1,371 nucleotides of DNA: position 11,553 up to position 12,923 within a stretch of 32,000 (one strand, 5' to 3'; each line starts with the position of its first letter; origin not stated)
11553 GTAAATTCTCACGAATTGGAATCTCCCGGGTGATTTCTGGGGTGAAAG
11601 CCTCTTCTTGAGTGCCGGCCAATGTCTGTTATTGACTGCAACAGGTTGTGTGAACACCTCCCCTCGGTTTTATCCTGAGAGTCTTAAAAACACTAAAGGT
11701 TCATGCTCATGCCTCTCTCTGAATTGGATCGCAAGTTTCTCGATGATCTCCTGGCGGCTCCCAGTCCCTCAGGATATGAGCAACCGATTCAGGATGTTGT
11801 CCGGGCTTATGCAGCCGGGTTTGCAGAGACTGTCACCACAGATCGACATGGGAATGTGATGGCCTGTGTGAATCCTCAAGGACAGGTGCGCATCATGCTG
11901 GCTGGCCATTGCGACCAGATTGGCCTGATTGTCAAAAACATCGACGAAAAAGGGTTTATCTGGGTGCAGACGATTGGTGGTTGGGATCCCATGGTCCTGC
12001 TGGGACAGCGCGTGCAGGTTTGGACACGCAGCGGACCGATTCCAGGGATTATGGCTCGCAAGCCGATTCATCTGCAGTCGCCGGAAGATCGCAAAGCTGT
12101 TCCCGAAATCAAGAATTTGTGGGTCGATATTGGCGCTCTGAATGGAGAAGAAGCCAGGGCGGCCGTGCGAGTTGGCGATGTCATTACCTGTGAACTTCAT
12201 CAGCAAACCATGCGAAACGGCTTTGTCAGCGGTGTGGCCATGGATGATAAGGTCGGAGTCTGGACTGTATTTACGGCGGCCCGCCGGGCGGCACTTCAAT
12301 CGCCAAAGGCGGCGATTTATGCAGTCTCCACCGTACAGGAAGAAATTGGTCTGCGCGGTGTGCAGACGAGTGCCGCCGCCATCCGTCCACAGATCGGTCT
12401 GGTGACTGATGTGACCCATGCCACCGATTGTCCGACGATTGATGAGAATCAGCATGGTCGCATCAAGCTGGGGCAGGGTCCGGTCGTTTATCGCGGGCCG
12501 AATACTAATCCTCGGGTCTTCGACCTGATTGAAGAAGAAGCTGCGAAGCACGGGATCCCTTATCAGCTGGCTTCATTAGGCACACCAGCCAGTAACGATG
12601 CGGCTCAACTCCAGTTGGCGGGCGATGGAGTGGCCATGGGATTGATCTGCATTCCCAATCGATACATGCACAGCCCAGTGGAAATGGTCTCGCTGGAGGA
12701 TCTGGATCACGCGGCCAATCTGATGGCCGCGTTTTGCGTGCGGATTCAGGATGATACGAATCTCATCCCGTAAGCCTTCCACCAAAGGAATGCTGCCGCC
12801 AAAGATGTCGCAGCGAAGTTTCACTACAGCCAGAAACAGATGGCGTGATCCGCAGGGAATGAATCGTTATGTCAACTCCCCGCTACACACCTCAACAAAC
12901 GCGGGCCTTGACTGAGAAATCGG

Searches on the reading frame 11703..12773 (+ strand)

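Call 63: search_protein_families(library=pfam, max_evalue=0.01, proteins=[window:11703-12773:+])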
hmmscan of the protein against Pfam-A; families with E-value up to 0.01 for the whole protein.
window:11703-12773:+ (356 aa): 3 families
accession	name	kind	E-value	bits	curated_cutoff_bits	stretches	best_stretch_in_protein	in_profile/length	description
PF05343.19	Peptidase_M42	-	2.8e-82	276.5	23.2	1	50-340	1-292/292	M42 glutamyl aminopeptidase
PF01546.33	Peptidase_M20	-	1.5e-08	35.3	24.6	1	169-345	22-204/206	Peptidase family M20/M25/M40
PF02127.20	Peptidase_M18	-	0.008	15.5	24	0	235-344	315-431/432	Aminopeptidase I zinc metalloprotease (M18)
